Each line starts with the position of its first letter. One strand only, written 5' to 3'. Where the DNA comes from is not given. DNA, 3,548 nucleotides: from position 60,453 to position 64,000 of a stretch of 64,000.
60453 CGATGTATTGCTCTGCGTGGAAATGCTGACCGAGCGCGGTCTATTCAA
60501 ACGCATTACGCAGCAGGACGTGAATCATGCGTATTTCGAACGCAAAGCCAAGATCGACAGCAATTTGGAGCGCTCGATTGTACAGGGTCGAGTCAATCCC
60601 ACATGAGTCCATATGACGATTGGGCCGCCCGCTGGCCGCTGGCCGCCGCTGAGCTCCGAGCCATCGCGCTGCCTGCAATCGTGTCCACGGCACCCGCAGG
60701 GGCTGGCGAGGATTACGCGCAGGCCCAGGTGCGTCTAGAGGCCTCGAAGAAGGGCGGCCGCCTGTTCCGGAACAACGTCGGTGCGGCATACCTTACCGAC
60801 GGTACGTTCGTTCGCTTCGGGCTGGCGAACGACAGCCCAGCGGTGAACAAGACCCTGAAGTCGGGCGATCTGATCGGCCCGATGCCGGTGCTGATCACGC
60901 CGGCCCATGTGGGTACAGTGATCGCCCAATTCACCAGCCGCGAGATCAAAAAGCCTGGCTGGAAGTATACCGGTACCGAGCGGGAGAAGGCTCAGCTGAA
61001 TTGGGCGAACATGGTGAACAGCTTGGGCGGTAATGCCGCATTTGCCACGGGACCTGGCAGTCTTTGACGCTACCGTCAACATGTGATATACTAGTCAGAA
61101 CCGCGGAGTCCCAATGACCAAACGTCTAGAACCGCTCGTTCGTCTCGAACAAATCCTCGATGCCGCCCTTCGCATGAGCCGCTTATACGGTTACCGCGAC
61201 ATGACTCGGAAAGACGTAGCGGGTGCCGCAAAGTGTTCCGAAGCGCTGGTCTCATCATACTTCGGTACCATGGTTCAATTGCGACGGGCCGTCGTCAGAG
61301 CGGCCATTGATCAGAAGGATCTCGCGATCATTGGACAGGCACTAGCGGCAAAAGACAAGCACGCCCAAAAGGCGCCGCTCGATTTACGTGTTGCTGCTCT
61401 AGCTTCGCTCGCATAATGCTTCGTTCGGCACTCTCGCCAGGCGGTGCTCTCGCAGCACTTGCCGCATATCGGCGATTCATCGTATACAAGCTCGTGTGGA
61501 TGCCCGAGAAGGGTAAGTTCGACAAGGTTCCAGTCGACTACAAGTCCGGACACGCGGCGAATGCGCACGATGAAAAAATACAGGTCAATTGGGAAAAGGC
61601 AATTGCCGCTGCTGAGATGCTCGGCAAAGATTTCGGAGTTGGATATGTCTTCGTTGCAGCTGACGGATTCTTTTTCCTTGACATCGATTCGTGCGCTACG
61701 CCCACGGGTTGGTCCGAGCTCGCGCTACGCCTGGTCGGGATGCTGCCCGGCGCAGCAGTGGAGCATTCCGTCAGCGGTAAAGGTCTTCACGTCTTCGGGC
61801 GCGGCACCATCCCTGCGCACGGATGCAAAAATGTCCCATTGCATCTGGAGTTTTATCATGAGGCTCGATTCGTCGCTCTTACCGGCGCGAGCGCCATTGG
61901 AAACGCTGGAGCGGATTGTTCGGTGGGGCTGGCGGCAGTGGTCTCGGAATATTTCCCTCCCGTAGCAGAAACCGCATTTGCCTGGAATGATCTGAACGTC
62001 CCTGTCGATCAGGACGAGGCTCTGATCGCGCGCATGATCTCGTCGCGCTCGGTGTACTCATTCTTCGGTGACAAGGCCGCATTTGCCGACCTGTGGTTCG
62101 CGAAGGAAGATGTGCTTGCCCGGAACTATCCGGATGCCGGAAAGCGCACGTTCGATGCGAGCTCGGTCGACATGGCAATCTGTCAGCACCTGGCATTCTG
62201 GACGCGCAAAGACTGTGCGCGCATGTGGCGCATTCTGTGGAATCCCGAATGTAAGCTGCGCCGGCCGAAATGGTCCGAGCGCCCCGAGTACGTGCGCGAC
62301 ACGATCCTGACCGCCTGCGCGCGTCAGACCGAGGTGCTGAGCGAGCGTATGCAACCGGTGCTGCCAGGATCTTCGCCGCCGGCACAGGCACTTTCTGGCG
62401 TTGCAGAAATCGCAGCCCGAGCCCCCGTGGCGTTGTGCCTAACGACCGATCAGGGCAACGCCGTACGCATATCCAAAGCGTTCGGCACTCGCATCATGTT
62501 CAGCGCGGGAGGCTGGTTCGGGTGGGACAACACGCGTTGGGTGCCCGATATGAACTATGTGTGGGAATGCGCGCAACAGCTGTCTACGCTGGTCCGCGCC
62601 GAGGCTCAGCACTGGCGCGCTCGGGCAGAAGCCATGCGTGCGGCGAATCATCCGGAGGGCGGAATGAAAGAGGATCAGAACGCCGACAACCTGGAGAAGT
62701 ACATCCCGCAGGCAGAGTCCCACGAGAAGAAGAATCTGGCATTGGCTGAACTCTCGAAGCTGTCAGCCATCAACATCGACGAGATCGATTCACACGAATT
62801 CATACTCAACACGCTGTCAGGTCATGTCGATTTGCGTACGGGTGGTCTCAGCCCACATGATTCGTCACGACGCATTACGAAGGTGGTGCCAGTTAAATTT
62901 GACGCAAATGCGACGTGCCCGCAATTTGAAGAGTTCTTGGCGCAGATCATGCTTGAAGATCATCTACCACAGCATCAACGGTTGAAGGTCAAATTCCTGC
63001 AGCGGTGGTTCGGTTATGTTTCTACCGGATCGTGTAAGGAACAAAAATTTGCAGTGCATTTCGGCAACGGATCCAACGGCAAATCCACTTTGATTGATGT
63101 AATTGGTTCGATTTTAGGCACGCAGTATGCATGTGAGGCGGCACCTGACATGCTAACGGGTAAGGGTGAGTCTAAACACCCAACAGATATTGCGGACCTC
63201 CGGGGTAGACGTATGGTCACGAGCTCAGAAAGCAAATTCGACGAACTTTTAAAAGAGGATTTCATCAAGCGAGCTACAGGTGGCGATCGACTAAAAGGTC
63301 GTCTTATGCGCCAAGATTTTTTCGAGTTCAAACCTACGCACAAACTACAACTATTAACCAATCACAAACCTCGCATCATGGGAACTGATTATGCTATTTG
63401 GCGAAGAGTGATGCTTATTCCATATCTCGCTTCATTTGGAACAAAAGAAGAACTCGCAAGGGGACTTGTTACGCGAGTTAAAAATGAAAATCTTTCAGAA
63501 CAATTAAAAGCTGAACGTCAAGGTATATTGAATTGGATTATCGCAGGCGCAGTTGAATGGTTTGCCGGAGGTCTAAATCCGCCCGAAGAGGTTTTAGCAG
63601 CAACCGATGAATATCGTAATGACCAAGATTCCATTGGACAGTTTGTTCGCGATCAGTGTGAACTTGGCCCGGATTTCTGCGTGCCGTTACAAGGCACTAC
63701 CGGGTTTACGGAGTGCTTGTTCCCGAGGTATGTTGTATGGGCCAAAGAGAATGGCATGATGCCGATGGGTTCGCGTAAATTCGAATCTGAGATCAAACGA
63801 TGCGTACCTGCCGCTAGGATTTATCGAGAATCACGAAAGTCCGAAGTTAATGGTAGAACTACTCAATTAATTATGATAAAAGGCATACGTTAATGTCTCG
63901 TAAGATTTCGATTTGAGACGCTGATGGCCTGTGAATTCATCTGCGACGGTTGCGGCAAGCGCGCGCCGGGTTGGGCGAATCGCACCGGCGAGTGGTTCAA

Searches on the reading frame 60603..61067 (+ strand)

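Call 21: search_protein_families(library=phrogs, proteins=[window:60603-61067:+], max_evalue=0.001)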
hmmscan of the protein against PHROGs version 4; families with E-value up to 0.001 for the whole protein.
window:60603-61067:+ (154 aa): 1 family
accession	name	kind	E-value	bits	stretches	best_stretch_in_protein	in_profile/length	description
phrog_93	-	DNA, RNA and nucleotide metabolism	2.8e-11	43.8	1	30-151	348-431/613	endonuclease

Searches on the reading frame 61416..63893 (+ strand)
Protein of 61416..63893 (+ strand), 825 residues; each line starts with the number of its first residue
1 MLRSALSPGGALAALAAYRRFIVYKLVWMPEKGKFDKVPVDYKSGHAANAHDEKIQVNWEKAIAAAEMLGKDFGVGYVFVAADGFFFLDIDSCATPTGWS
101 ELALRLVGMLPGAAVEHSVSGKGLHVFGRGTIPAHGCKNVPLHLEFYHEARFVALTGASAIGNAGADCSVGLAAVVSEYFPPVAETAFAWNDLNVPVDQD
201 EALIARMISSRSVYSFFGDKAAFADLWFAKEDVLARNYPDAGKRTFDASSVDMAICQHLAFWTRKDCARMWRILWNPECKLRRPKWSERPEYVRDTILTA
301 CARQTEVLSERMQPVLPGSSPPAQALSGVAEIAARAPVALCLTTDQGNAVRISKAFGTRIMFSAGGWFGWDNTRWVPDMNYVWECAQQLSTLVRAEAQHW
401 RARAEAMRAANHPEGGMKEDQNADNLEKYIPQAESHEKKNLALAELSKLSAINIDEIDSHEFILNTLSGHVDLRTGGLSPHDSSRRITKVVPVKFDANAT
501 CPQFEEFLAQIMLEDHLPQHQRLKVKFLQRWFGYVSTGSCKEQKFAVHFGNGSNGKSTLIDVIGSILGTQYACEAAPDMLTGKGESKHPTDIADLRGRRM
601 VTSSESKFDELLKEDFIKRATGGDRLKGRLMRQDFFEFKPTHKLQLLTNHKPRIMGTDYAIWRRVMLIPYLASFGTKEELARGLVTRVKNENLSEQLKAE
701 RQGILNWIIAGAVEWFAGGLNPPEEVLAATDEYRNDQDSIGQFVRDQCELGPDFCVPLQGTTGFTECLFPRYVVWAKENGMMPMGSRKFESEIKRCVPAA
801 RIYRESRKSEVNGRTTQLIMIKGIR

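Call 21: search_protein_families(library=phrogs, proteins=[window:61416-63893:+], max_evalue=0.001)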
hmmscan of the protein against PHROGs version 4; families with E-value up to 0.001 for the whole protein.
window:61416-63893:+ (825 aa): 13 families
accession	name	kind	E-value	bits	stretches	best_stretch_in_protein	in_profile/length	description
phrog_1829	-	DNA, RNA and nucleotide metabolism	4.5e-152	508.9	1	12-799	7-739/772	DNA primase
phrog_16950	-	DNA, RNA and nucleotide metabolism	3.1e-146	489.5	1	335-825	358-837/843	DNA primase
phrog_2478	-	DNA, RNA and nucleotide metabolism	1.6e-96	325.3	1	312-795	374-820/854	DNA polymerase/primase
phrog_6088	-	DNA, RNA and nucleotide metabolism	1.7e-93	315.4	1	359-795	350-744/772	DNA primase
phrog_1156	-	DNA, RNA and nucleotide metabolism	5.3e-93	314.1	1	343-795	364-802/855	DNA primase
phrog_864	-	DNA, RNA and nucleotide metabolism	7e-56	191.3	1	412-816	233-617/1064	DNA primase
phrog_1883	-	DNA, RNA and nucleotide metabolism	1.2e-47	163.7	1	410-754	363-694/756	DNA helicase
phrog_35045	-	DNA, RNA and nucleotide metabolism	7.9e-47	161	1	14-303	7-316/826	DNA primase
phrog_13901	-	DNA, RNA and nucleotide metabolism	1.1e-43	150.7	1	12-313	12-304/341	DNA primase/helicase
phrog_7601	-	unknown function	1.4e-24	88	1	532-803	9-257/289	-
phrog_8643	-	DNA, RNA and nucleotide metabolism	1.1e-13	52.4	1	28-158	47-169/179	DNA polymerase/primase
phrog_3022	-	DNA, RNA and nucleotide metabolism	1.4e-12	47.9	1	30-280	28-276/788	DNA primase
phrog_16213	-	DNA, RNA and nucleotide metabolism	1e-08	34.9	1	462-792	314-630/732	DNA primase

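Call 93: search_protein_families(library=pfam, proteins=[window:61416-63893:+], max_evalue=0.01)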
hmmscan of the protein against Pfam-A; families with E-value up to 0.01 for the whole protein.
window:61416-63893:+ (825 aa): 4 families
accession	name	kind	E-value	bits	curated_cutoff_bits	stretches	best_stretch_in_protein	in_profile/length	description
PF08706.16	D5_N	-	9.1e-21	75.1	22.4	1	351-511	3-143/145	D5 N terminal like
PF22763.1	NrS1-1_pol-like_HBD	-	6.9e-13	48.7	27.9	1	249-307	2-61/64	NrS-1 polymerase HBD domain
PF19263.5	DUF5906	-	3.9e-07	31.2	27.6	1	549-664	2-114/114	Family of unknown function (DUF5906)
PF03288.22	Pox_D5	-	0.00019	22.3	21.4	1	736-810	2-68/86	Poxvirus D5 protein-like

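Call 100: find_related_loci(query=window:61416-63893:+, collection=viral_contigs, flank=10000)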
Query window:61416-63893:+ (825 aa) in viral_contigs; peptide patterns used: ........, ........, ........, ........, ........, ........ (x = any residue, [..] = any of these).
598 stretches matched a pattern; 593 encode a relative of the query (tblastn E <= 1e-3); the best 80 are kept; 80 distinct loci.
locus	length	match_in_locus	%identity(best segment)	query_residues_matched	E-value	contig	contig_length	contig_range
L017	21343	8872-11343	84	2-825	0e+0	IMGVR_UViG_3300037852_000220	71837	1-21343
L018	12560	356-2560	33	15-795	3e-118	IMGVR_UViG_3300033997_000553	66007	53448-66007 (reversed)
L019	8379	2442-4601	31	11-789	6e-100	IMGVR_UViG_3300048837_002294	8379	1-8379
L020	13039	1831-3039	36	344-780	3e-71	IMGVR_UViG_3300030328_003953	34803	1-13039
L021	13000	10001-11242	34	344-793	4e-70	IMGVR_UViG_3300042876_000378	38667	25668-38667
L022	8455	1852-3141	35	311-780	1e-70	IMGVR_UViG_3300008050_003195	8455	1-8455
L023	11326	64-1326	36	334-795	2e-70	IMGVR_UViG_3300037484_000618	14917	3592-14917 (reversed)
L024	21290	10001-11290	35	311-780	1e-70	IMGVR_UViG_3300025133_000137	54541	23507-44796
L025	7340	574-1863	34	311-780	1e-68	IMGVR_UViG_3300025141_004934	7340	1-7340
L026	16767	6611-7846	35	344-789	7e-66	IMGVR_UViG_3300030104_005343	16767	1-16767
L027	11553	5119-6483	32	300-794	3e-63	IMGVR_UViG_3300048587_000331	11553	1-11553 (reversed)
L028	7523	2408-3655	33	344-789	5e-63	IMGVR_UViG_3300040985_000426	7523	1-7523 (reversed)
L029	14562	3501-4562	35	443-810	5e-61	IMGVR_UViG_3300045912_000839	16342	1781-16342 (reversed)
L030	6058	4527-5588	35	443-810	7e-61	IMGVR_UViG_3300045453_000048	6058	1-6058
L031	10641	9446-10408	37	443-789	2e-60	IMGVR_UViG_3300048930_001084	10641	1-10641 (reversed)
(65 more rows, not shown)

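Call 121: search_protein_families(library=ncbifam, proteins=[window:61416-63893:+], max_evalue=1)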
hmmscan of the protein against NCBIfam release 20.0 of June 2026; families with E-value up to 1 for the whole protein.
window:61416-63893:+ (825 aa): 4 families
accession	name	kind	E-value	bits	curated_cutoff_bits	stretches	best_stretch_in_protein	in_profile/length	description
NF011296.0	PRK14709.1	subfamily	2.6e-83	280.2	613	1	342-796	33-441/469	hypothetical protein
NF005477.0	PRK07078.1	subfamily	9.7e-74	248.9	1014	1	443-801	399-732/759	hypothetical protein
TIGR01613.1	primase_Cterm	subfamily_domain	3.7e-69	232.9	108.7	1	464-789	3-304/304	phage/plasmid primase, P4 family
NF052301.2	Rv2253_fam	equivalog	0.057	13.2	150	1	368-399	87-118/156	Rv2253 family sensor-like surface protein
